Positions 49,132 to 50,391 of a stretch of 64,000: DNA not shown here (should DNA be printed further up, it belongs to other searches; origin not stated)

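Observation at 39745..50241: Stand-alone B12-radical SAM enzyme plus a MetH-Hcy-domain-like protein, a possible dedicated cobalamin methyl-relay for the cluster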

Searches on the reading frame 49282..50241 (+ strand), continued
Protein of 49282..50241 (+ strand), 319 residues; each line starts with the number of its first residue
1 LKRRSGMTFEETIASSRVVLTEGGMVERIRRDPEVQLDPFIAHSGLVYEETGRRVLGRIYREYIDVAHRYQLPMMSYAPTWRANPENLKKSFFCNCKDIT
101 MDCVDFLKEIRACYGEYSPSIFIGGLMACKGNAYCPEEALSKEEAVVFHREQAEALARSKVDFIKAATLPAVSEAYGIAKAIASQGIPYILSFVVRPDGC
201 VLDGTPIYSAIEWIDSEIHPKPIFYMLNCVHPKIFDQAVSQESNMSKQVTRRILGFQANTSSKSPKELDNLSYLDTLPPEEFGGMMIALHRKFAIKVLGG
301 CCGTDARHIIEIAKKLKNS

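Call 42: search_solved_structures(query=A2, max_evalue=1, show_alignments=3)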
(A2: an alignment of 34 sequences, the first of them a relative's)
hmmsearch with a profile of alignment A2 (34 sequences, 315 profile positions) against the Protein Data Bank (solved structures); distinct sequences matched with E-value up to 1: 12.
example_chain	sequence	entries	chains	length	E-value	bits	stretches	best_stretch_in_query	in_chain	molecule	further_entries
5dml_A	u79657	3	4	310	3.8e-10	42.8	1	96-305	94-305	Homocysteine S-methyltransferase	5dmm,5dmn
1umy_A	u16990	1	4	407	5.9e-07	32.3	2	286-312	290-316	Betaine--homocysteine S-methyltransferase 1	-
1lt7_A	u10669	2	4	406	1.2e-06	31.2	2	286-312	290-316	BETAINE-HOMOCYSTEINE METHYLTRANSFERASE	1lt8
4m3p_A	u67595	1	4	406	1.5e-05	27.7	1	286-312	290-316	Betaine--homocysteine S-methyltransferase 1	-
8d45_A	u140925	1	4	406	1.5e-05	27.6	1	286-312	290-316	Betaine--homocysteine S-methyltransferase 1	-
9cbp_A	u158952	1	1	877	0.00022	23.8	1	271-310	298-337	Methionine synthase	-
9cbr_A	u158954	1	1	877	0.00024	23.7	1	271-310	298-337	Methionine synthase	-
8ssc_A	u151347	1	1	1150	0.00035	23.2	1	271-310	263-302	Methionine synthase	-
8g3h_A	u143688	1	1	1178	0.00047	22.7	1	271-310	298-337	Methionine synthase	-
4ccz_A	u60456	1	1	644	0.0083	18.6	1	276-312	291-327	METHIONINE SYNTHASE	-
9ssp_A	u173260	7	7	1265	0.02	17.4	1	276-312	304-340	Methionine synthase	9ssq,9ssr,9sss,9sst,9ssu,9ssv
1q7m_A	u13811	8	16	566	0.076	15.5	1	272-308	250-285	5-methyltetrahydrofolate S-homocysteine methyltransferase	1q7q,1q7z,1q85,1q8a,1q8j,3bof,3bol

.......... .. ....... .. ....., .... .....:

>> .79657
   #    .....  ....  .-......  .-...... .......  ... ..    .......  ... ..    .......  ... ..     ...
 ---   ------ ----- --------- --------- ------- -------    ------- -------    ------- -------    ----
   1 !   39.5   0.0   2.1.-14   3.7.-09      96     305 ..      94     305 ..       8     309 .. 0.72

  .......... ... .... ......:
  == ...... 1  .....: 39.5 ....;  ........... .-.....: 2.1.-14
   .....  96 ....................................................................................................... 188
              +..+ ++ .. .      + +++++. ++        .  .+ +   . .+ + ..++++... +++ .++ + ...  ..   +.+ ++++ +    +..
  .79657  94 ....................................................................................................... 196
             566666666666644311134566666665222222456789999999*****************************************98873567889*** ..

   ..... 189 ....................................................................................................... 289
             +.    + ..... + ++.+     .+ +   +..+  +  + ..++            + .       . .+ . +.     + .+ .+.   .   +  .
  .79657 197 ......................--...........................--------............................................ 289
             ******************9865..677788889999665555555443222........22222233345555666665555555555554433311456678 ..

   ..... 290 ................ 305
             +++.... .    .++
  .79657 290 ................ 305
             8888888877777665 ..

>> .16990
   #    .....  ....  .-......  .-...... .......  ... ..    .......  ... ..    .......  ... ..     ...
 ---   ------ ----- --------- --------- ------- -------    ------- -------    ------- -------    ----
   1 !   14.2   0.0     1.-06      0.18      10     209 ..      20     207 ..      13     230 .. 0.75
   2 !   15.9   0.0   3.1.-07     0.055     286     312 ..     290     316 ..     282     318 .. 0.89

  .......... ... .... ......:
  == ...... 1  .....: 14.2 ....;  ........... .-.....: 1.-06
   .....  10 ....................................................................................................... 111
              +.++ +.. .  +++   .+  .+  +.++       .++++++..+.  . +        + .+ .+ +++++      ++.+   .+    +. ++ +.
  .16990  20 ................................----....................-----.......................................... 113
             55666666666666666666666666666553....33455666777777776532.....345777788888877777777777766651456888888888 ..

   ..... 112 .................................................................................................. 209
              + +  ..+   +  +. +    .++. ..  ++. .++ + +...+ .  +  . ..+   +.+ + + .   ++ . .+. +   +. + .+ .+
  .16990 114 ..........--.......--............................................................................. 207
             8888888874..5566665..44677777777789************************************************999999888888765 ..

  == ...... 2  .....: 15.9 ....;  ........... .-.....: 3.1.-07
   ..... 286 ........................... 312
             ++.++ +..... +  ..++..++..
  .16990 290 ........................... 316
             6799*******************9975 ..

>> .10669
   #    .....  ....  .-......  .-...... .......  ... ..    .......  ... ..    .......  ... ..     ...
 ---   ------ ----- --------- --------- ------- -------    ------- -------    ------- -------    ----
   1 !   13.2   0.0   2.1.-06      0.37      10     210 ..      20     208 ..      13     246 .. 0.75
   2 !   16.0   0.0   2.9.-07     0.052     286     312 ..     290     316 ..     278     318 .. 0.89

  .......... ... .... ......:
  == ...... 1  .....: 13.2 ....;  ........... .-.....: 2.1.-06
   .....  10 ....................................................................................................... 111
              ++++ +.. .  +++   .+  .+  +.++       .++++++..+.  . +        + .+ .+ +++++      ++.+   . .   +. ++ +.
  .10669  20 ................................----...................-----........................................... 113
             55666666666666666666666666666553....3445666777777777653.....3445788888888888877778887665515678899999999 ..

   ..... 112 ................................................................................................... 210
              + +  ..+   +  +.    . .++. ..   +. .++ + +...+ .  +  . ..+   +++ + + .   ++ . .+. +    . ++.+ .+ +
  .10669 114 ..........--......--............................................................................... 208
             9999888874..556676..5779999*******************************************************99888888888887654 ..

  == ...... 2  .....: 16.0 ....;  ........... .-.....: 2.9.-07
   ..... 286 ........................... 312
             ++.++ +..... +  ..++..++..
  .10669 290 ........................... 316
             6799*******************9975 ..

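Call 52: find_encoding_contigs(protein=P0145, flank=6000, max_places=1)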
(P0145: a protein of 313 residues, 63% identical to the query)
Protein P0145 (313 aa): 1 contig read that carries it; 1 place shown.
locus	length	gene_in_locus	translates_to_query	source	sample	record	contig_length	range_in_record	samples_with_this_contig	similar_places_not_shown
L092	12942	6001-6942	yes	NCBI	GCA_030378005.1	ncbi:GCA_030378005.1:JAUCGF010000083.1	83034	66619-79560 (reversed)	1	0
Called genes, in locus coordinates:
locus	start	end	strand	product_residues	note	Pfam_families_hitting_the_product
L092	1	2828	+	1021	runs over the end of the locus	PF00069:Pkinase (weak), PF03781:FGE-sulfatase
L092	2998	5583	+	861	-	PF00069:Pkinase (faint), PF07603:Lcl_C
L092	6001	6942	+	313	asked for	PF02574:S-methyl_trans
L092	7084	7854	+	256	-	-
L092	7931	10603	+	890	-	PF03781:FGE-sulfatase, PF07603:Lcl_C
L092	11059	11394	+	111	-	PF14333:DUF4389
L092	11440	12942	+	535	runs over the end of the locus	PF05681:Fumerase, PF05683:Fumerase_C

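Call 53: find_encoding_contigs(protein=P0180, flank=6000, max_places=1)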
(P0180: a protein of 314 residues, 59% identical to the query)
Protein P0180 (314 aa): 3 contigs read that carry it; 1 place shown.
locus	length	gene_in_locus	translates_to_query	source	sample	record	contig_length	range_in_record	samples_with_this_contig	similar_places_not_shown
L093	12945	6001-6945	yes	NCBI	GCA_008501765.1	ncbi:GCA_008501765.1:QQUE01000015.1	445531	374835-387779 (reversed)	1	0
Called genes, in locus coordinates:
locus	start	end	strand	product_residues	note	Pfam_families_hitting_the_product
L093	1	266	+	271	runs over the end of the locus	PF08889:WbqC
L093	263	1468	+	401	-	PF13439:Glyco_transf_4, PF13579:Glyco_trans_4_4, PF00534:Glycos_transf_1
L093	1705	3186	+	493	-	PF01523:PmbA_TldD_1st, PF19290:PmbA_TldD_2nd, PF19289:PmbA_TldD_3rd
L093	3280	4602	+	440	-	PF19290:PmbA_TldD_2nd, PF19289:PmbA_TldD_3rd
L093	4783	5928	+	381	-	PF01053:Cys_Met_Meta_PP, PF00155:Aminotran_1_2 (weak)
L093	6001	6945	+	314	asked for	PF02574:S-methyl_trans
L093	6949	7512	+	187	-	-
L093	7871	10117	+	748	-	PF08757:CotH, PF18962:Por_Secre_tail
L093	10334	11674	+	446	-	PF07969:Amidohydro_3 (faint), PF01979:Amidohydro_1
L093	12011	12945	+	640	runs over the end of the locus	PF13187:Fer4_9 (faint), PF13534:Fer4_17 (faint), PF13237:Fer4_10 (faint)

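Call 54: find_encoding_contigs(protein=P0135, flank=6000, max_places=1)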
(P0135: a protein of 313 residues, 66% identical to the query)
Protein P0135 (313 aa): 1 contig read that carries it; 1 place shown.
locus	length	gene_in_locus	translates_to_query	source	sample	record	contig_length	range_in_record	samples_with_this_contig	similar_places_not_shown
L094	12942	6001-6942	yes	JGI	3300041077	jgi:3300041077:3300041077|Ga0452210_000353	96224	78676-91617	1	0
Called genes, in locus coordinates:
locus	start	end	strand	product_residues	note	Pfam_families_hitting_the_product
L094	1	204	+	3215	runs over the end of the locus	PF00501:AMP-binding, PF13193:AMP-binding_C, PF00550:PP-binding, PF00109:ketoacyl-synt, PF02801:Ketoacyl-synt_C, PF16197:KAsynt_C_assoc, PF22336:RhiE-like_linker, PF22621:CurL-like_PKS_C, +7 more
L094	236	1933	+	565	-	PF02310:B12-binding, PF04055:Radical_SAM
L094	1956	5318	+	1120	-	PF00668:Condensation, PF13193:AMP-binding_C (faint), PF00501:AMP-binding, PF00550:PP-binding, PF00975:Thioesterase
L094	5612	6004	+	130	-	-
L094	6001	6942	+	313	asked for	PF02574:S-methyl_trans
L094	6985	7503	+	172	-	-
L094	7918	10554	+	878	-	PF13620:CarboxypepD_reg, PF13715:CarbopepD_reg_2, PF00593:TonB_dep_Rec_b-barrel, PF25183:OMP_b-brl_4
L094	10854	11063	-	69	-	-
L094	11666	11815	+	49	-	-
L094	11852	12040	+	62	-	-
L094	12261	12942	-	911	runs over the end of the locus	PF10342:Kre9_KNH (faint), PF27114:Phage_tail_beta (faint)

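Call 55: find_related_loci(query=A2, collection=metagenome_contigs, flank=10000)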
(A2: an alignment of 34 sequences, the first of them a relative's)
Query A2 (313 aa) in metagenome_contigs; peptide patterns used: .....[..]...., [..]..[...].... (x = any residue, [..] = any of these).
600 stretches matched a pattern (row limit reached: there are more); 527 encode a relative of the query (tblastn E <= 1e-3); the best 80 are kept; 80 distinct loci.
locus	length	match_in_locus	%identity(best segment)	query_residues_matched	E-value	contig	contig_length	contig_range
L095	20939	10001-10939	62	1-312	4e-134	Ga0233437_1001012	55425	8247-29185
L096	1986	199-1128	56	2-311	1e-132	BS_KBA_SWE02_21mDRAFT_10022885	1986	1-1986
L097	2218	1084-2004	51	1-307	4e-115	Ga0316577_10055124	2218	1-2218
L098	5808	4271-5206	46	1-312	3e-97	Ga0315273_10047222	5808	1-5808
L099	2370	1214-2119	48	12-313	4e-101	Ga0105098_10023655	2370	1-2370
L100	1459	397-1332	47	1-313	3e-104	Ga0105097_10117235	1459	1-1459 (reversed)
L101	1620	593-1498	47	9-311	1e-100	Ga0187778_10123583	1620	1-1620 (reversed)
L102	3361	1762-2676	46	5-310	1e-95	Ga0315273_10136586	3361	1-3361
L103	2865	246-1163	47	1-307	1e-96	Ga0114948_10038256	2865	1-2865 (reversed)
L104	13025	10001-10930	45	3-313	3e-93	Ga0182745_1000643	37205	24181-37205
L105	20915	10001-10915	47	5-310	9e-93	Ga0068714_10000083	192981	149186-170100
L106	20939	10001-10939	43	1-313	7e-93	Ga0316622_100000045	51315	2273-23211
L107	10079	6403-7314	48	10-313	8e-92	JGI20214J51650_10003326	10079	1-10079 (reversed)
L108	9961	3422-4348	45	1-310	6e-91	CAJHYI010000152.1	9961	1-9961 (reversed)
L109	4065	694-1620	45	1-310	1e-91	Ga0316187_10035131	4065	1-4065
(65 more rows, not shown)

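Call 75: search_protein_families(library=pfam, proteins=[L094:6985-7500:+, L094:5612-6001:+, L094:236-1930:+], max_evalue=0.01)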
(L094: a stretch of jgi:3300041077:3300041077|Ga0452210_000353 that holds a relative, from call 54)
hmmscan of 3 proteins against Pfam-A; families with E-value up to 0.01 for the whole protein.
L094:6985-7500:+ (172 aa): 2 families
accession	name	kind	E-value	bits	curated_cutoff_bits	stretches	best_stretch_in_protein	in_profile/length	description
PF05163.17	DinB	-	0.002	18.6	23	0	48-76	23-51/165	DinB family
PF12867.12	DinB_2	-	0.005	17.7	24.8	1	42-129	7-102/128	DinB superfamily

L094:5612-6001:+ (130 aa): 0 families

L094:236-1930:+ (565 aa): 2 families
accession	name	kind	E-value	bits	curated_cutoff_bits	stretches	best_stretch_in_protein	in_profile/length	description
PF04055.27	Radical_SAM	-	1.3e-16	61.7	29.5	1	269-427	4-166/166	Radical SAM superfamily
PF02310.24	B12-binding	-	2.5e-11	43.9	32.1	1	135-220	41-119/121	B12 binding domain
